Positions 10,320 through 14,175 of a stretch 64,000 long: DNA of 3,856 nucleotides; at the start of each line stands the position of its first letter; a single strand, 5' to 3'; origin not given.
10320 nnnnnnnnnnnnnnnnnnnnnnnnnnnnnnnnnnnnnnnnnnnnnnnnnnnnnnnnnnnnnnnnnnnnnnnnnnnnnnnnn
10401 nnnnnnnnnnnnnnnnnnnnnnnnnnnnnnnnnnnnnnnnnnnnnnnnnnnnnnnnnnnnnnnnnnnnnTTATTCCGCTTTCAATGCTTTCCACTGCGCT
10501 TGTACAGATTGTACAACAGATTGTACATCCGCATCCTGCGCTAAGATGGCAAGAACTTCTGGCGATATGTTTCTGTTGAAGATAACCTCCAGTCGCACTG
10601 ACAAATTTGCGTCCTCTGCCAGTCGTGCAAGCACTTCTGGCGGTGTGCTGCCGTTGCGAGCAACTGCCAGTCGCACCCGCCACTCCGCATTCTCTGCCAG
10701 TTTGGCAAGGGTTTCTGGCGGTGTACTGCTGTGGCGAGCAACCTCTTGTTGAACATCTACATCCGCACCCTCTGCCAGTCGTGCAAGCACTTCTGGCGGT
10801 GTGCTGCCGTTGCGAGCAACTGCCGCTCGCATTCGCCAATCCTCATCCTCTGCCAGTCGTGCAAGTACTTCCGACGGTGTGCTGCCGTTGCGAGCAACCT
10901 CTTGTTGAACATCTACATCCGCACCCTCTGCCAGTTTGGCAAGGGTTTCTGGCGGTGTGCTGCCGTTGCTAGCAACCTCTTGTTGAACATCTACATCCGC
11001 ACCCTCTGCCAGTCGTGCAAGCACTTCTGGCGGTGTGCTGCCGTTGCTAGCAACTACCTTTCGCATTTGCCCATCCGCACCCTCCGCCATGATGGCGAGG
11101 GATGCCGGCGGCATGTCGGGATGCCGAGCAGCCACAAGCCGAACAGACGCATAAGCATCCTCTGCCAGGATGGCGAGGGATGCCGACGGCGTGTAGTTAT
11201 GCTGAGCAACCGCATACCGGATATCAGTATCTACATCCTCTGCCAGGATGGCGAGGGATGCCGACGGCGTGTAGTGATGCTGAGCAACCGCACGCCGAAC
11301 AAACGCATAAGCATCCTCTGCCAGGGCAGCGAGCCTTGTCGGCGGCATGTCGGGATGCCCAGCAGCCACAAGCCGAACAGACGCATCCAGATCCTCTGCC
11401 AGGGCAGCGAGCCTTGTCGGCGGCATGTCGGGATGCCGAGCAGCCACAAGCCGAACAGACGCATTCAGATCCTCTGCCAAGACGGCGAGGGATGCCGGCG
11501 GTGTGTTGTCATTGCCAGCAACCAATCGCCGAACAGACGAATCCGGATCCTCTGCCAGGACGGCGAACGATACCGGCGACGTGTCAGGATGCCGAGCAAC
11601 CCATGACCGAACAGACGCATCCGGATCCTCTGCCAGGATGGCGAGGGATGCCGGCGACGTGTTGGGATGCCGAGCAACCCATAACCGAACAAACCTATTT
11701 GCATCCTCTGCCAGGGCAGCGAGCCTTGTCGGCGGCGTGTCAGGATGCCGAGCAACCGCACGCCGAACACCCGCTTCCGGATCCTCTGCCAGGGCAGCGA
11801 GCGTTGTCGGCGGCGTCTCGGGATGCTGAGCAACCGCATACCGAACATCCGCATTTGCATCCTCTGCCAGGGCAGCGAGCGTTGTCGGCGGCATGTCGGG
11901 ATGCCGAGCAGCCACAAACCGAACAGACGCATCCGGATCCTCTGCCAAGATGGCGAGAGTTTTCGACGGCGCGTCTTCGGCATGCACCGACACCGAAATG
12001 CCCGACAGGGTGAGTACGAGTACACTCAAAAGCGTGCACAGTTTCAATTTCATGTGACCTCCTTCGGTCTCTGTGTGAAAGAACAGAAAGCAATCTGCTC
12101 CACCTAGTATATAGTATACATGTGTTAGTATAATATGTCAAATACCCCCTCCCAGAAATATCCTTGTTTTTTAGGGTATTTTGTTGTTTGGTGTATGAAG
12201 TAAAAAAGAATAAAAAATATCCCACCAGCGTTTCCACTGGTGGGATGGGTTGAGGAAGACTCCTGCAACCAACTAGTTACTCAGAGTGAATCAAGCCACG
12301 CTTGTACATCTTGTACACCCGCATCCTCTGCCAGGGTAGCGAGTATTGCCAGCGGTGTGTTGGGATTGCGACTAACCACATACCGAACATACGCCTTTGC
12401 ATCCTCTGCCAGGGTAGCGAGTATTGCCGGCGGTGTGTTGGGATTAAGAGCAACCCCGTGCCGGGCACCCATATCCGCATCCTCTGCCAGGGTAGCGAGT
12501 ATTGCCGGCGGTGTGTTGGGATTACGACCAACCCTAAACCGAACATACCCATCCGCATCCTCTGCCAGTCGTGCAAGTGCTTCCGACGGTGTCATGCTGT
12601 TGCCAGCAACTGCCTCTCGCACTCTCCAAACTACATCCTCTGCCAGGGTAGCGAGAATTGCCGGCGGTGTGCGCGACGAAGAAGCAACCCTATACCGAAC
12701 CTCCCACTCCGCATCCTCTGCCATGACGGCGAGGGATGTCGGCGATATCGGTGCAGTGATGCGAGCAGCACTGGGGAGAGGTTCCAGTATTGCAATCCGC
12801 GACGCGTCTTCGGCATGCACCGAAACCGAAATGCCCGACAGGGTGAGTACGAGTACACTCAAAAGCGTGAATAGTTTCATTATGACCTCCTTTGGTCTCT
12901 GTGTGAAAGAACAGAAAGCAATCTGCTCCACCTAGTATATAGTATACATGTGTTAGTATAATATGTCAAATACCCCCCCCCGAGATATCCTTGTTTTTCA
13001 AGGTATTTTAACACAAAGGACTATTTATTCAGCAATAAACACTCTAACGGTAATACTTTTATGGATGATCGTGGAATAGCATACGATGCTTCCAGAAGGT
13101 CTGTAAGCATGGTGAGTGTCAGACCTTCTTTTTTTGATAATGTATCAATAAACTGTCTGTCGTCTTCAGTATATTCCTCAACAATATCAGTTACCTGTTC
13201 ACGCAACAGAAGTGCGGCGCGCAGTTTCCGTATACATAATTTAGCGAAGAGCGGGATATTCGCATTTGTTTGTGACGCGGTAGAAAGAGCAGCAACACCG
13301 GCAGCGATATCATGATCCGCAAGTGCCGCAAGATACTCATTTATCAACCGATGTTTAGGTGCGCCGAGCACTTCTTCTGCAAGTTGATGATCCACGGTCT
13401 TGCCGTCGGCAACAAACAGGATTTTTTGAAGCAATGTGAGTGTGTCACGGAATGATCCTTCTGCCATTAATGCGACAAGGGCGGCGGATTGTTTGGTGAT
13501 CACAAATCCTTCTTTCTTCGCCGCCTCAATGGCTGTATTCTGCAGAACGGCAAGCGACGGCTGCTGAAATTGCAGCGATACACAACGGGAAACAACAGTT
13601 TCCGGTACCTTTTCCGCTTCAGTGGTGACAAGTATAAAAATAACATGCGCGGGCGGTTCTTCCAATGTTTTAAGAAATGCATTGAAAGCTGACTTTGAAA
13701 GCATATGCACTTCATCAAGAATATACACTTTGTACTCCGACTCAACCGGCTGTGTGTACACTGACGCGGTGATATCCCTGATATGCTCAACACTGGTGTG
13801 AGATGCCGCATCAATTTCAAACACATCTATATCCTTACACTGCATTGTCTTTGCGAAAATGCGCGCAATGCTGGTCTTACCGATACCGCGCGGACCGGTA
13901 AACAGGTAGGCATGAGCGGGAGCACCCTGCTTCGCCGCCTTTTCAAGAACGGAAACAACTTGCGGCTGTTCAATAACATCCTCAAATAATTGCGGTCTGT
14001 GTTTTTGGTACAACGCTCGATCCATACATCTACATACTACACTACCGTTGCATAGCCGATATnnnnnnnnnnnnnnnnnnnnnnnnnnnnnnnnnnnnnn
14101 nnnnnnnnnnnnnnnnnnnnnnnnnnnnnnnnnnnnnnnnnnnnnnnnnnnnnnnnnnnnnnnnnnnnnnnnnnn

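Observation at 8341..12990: Cluster of four tandem LRV/HEAT-like repeat genes built from duplicated promoter - signal peptide - repeat - terminator cassettes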

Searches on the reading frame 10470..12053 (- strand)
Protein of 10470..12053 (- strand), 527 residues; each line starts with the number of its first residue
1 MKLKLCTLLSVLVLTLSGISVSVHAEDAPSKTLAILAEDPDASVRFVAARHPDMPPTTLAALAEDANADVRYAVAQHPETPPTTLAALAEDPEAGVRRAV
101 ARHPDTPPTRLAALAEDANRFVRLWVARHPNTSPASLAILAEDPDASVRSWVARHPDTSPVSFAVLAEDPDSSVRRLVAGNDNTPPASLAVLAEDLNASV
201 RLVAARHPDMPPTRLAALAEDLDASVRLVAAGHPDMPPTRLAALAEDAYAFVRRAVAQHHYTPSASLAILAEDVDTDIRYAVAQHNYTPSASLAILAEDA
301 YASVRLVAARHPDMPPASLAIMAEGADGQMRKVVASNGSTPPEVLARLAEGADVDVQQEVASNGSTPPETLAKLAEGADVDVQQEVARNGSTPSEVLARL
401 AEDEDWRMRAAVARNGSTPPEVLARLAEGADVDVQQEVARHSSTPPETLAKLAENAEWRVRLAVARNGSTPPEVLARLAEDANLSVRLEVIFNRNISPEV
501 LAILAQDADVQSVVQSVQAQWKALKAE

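Call 8: search_protein_families(library=pfam, proteins=[window:10470-12053:-], max_evalue=0.01)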
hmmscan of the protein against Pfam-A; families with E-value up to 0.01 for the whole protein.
window:10470-12053:- (527 aa): 6 families
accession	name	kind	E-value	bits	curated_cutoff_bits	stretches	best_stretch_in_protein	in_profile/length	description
PF01816.23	LRV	-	5.5e-67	218.1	21.6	6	458-482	1-25/26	Leucine rich repeat variant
PF25591.1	LRV_2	-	3e-32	110.8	27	6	384-440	4-59/61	Leucine Rich Repeat Variant domain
PF02985.28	HEAT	-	1.2e-06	28.7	23.5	0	59-76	5-22/31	HEAT repeat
PF14841.11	FliG_M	-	2.6e-05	24.8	25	0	394-428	29-63/76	FliG middle domain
PF10098.14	DUF2336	-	9.5e-05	22.4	34.6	0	39-118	51-132/262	Uncharacterised protein conserved in bacteria (DUF2336)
PF25361.1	AAA_lid_RFC1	-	0.0014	18.5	34.9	0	54-71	19-36/59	RFC1-like, AAA+ ATPase lid domain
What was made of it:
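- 10470..12053 (-): Gene C, 527 aa. It has a Sec-type signal peptide (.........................|EDA), 18 LRV repeats in two sub-blocks (C01-C11 and C12-C18) and a cap. Pfam LRV E = 5.5e-67 (call 8).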

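Call 12: find_encoding_contigs(protein=window:10470-12053:-, flank=10000, max_places=6)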
Protein window:10470-12053:- (527 aa): no gene with exactly this product is on record in the collection.

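Call 16: find_homologous_proteins(query=window:10470-12053:-, max_evalue=0.00001)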
Query window:10470-12053:- (527 aa): 398 proteins with E <= 0.00001 among 8000 candidates; the best 120 are listed.
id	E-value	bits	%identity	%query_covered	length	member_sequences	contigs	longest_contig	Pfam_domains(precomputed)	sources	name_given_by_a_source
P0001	1.2e-91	326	36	91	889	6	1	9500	PF01816.24,PF02985.29,PF25591.2,PF13646.13,PF09280.17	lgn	-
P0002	7.0e-82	294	38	86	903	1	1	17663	PF01816.24,PF02985.29,PF25591.2,PF13646.13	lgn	-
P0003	2.0e-78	283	37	87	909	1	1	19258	PF01816.24,PF02985.29,PF25591.2,PF13646.13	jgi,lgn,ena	-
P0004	4.4e-78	282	38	88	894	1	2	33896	PF01816.24,PF02985.29,PF25591.2,PF13646.13,PF09280.17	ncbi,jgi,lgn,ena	-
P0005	7.5e-78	281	34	88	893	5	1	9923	PF01816.24,PF02985.29,PF25591.2,PF13646.13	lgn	-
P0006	1.1e-77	280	42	78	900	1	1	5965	PF01816.24,PF25174.2,PF02985.29,PF25591.2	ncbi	-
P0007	2.3e-77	279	35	91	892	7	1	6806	PF01816.24,PF02985.29,PF25591.2,PF10098.15,PF13646.13,PF09280.17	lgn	-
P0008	4.0e-77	279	37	87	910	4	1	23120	PF01816.24,PF02985.29,PF25591.2,PF10098.15,PF13646.13,PF09280.17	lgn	-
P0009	7.3e-76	274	37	87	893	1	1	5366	PF01816.24,PF02985.29,PF25591.2,PF10098.15,PF13646.13,PF09280.17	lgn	-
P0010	5.6e-75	271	34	90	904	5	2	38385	PF01816.24,PF02985.29,PF25591.2,PF13646.13,PF09280.17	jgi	jgi:hypothetical protein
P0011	1.5e-74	270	37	88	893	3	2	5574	PF01816.24,PF02985.29,PF25591.2,PF13513.13,PF13646.13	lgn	-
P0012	3.6e-74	269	38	88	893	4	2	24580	PF01816.24,PF02985.29,PF25591.2,PF13646.13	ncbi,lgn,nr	ncbi:HEAT repeat domain-containing protein [Meiothermus hypogaeus]|nr:HEAT repeat domain-containing 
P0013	4.6e-74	268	36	84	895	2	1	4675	PF01816.24,PF02985.29,PF25591.2,PF13646.13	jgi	jgi:hypothetical protein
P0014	1.5e-73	267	34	87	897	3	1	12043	PF01816.24,PF02985.29,PF25591.2,PF13646.13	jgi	-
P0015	2.1e-73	266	34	92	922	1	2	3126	PF01816.24,PF02985.29,PF25591.2,PF13646.13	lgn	-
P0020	7.1e-71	258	46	77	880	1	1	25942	PF01816.24,PF25361.2,PF05729.19,PF25591.2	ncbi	-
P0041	5.9e-57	212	51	42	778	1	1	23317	PF01816.24,PF05729.19,PF25591.2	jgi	jgi:hypothetical protein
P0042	1.8e-55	207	39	79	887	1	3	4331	PF01816.24,PF05729.19,PF25591.2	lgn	-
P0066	1.1e-47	181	41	71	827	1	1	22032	PF01816.24,PF02985.29,PF05729.19,PF25591.2,PF13646.13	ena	-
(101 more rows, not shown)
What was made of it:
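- The best database matches are long LRV proteins of Deinococcota and cyanobacteria (call 16). LRV repeats occur fused to NACHT NTPase domains in some database homologues (Pfam PF05729 in call 16).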

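Call 24: search_solved_structures(query=window:10470-12053:-, max_evalue=0.01)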
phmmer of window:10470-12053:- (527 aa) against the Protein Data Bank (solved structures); distinct sequences matched with E-value up to 0.01: 0.

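Call 80: search_protein_families(library=padloc, proteins=[window:10470-12053:-], max_evalue=0.01)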
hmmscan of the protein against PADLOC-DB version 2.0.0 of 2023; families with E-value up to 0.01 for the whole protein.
window:10470-12053:- (527 aa): 0 families

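Call 81: search_protein_families(library=ncbifam, proteins=[window:10470-12053:-], max_evalue=0.01)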
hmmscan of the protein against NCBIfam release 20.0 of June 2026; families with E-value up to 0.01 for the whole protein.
window:10470-12053:- (527 aa): 1 family
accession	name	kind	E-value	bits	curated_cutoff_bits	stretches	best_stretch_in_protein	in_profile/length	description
NF005438.0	PRK07027.1-1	equivalog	2e-07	31.3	190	0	218-256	15-53/125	cobalamin biosynthesis protein CbiG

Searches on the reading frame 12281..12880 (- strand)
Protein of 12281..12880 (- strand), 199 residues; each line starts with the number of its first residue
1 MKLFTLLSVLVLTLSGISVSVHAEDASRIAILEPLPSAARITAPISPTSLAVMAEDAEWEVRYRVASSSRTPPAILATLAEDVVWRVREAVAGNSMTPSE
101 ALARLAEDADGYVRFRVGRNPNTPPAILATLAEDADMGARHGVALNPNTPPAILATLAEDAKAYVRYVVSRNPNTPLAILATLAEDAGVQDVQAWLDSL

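Call 8: search_protein_families(library=pfam, proteins=[window:12281-12880:-], max_evalue=0.01)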
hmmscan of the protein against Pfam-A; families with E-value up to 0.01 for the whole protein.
window:12281-12880:- (199 aa): 3 families
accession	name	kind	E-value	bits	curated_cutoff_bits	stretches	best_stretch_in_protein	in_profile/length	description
PF01816.23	LRV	-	1.6e-23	81.8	21.6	3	85-110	1-26/26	Leucine rich repeat variant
PF25591.1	LRV_2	-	9.7e-10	38.7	27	3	143-195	6-56/61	Leucine Rich Repeat Variant domain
PF02985.28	HEAT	-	0.00012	22.5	23.5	0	76-92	5-21/31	HEAT repeat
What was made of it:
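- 12281..12880 (-): Gene D, 199 aa. It has a Sec-type signal peptide (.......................|EDA), 5 LRV repeats and a C-terminal cap. Pfam LRV E = 1.6e-23 (call 8).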

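Call 46: predict_structure(protein=window:12281-12880:-)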
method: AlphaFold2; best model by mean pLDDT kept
length: 199 residues; sequences in the alignment: 1
mean_pLDDT: 41.6   pTM: 0.28
mean pLDDT of the five models: 41.6, 41.5, 40.5, 39.7, 36.7
residues with pLDDT >= 90: 0; 70-90: 21; 50-70: 34; < 50: 144
segments of 3 or more residues with pLDDT < 50: 1-82, 97-100, 106-151
pLDDT, mean of each block of 10 residues (from residue 1): 23 26 25 25 29 29 33 42 51 50 45 31 33 32 35 51 58 67 70 80
secondary structure, 60 per line:
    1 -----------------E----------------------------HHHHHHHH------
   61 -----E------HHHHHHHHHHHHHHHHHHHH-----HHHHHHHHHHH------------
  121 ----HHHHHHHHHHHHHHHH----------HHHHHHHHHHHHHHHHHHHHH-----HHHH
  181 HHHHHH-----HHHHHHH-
elements in order: H47-54 H73-92 H98-108 H125-140 H151-171 H177-186 H192-198
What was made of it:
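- On LRV repeat family (Pfam PF01816): DSSP did not separate alpha from 3-10 helices, and the D model failed (call 46).
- The structure model for D failed (pLDDT 41.6, call 46).
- Tried and rejected: AF2 model of D without an alignment (call 46).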

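Call 76: search_protein_representatives(protein=window:12281-12880:-)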
Query: 199 residues. Proteins with E-value up to 0.001 (for the whole library): 14722; up to 1e-10: 6441; up to 1e-30: 1026. The best 150 are listed.
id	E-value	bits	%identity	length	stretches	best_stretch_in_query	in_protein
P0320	5.5e-153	521.4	37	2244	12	52-189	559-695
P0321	1.6e-150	513.4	44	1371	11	75-187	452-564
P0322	2.1e-122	421.8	45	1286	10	53-186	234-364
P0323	5.4e-110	381.4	45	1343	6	61-180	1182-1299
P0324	3.8e-106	368.8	37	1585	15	87-188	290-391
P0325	2.6e-100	349.8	39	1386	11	27-196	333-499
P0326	3.5e-98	342.9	42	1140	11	61-184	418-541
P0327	1.1e-92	324.9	38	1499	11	48-192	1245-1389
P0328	5.4e-92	322.7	40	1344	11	53-187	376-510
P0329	1.2e-91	321.6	41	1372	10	47-164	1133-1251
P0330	1.6e-88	311.4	39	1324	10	50-181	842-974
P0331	1.6e-88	311.4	37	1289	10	63-180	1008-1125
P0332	6.2e-88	309.5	41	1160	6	49-181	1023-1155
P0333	1.1e-87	308.6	42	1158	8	48-183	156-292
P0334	5.4e-87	306.4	48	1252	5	54-176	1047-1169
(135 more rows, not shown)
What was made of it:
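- Closest known: LRV. Different: They are much shorter than most database LRV proteins, which run to about 600-2200 aa (calls 16, 76).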

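Call 80: search_protein_families(library=padloc, proteins=[window:12281-12880:-], max_evalue=0.01)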
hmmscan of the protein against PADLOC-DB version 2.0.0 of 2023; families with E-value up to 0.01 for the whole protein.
window:12281-12880:- (199 aa): 0 families

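Call 81: search_protein_families(library=ncbifam, proteins=[window:12281-12880:-], max_evalue=0.01)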
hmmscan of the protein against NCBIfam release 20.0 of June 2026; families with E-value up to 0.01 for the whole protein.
window:12281-12880:- (199 aa): 1 family
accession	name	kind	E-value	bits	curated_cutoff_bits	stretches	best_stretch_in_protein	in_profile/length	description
NF005438.0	PRK07027.1-1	equivalog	0.00019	21.7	190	0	135-163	19-47/125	cobalamin biosynthesis protein CbiG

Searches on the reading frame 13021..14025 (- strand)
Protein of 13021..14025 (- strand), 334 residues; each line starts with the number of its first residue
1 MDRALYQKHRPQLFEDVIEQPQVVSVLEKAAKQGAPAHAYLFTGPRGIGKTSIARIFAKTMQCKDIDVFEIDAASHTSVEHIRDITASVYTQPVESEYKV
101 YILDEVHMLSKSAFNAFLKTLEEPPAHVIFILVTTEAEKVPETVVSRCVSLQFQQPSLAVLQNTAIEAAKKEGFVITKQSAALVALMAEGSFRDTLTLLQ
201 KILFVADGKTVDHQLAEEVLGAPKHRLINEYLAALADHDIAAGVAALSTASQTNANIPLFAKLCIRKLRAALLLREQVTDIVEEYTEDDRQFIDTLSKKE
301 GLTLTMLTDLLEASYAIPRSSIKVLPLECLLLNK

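Call 13: find_related_loci(query=window:13021-14025:-, collection=genome_contigs, flank=10000)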
Query window:13021-14025:- (334 aa) in genome_contigs; peptide patterns used: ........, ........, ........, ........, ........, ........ (x = any residue, [..] = any of these).
279 stretches matched a pattern; 7 encode a relative of the query (tblastn E <= 1e-3); 7 distinct loci.
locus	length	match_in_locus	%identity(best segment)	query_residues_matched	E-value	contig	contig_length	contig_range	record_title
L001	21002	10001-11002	74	1-334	3e-168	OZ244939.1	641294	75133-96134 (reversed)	MAG: Candidatus Paceibacterota bacterium isolate 42719d17-90dc-4aa8-9b60-4e7b6e23aec2 genome assembly, chromosome: 1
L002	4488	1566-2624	38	5-331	1e-68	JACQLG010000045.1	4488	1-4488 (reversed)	MAG: Candidatus Niyogibacteria bacterium isolate NC_groundwater_1197_Ag_S-0.1um_44_56 S_p1_S3_coassembly_k141_1293667, w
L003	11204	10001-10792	40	5-248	3e-53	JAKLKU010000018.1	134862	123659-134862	MAG: Planctomycetota bacterium isolate MAG.55 MAG.55-NODE_18_length_134862_cov_16.828341, whole genome shotgun sequence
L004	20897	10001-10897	36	4-274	7e-53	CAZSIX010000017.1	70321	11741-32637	MAG TPA_asm: uncultured Planctomycetota bacterium isolate SRP237561_co1_397 genome assembly, contig: NODE_496_length_703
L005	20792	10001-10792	39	5-248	4e-51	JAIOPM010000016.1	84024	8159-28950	MAG: Planctomycetota bacterium isolate LakeFargette_0920_ALND_MAG_68_24 LacPavin_0920_ALND_scaffold_186177, whole genome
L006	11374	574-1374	39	5-239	4e-50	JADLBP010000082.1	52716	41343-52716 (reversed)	MAG: Planctomycetota bacterium isolate SJ175 c_000000172766, whole genome shotgun sequence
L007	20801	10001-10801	40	5-239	6e-50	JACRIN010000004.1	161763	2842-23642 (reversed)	MAG: Planctomycetota bacterium isolate NC_groundwater_1804_Pr3_B-0.1um_70_16 SR-2_scaffold_141_115671, whole genome shot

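Call 38: search_protein_families(library=pfam, proteins=[window:13021-14025:-], max_evalue=0.001)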
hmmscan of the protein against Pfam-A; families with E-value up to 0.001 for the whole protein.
window:13021-14025:- (334 aa): 13 families
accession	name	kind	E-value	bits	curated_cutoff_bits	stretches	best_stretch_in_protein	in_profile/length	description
PF13177.12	DNA_pol3_delta2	-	1.4e-35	123.1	27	2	66-155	71-159/161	DNA polymerase III, delta subunit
PF00004.35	AAA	-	3.9e-14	53.7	21.2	1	41-149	2-124/131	ATPase family associated with various cellular activities (AAA)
PF05496.18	RuvB_N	-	1.1e-09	38.7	27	1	10-123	2-110/159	Holliday junction DNA helicase RuvB P-loop domain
PF07728.20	AAA_5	-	4.7e-07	30.3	22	1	41-127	3-96/139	AAA domain (dynein-related subfamily)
PF13173.12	AAA_14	-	6.6e-07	29.8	27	1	39-123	4-86/129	AAA domain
PF13401.12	AAA_22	-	1.4e-06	29.1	27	0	40-83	8-51/130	AAA domain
PF13191.12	AAA_16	-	8.4e-05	23.6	32.6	0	25-92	14-85/167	AAA ATPase domain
PF13604.12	AAA_30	-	0.00013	22.2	27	1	38-131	19-122/191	AAA domain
PF05673.19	DUF815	-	0.00016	21.4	23.8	1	30-85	46-101/249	Protein of unknown function (DUF815)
PF14532.12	Sigma54_activ_2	-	0.00017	22.2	25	1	27-136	14-109/138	Sigma-54 interaction domain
PF01637.24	ATPase_2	-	0.00053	20.3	33.2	1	28-127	12-111/225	ATPase domain predominantly from Archaea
PF13479.12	AAA_24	-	0.00058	20.2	27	0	40-113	5-80/195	AAA domain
PF12775.13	AAA_7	-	0.00059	19.8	25.8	0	38-89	34-85/181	P-loop containing dynein motor region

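Call 45: find_encoding_contigs(protein=window:13021-14025:-, flank=10000, max_places=8)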
Protein window:13021-14025:- (334 aa): no gene with exactly this product is on record in the collection.
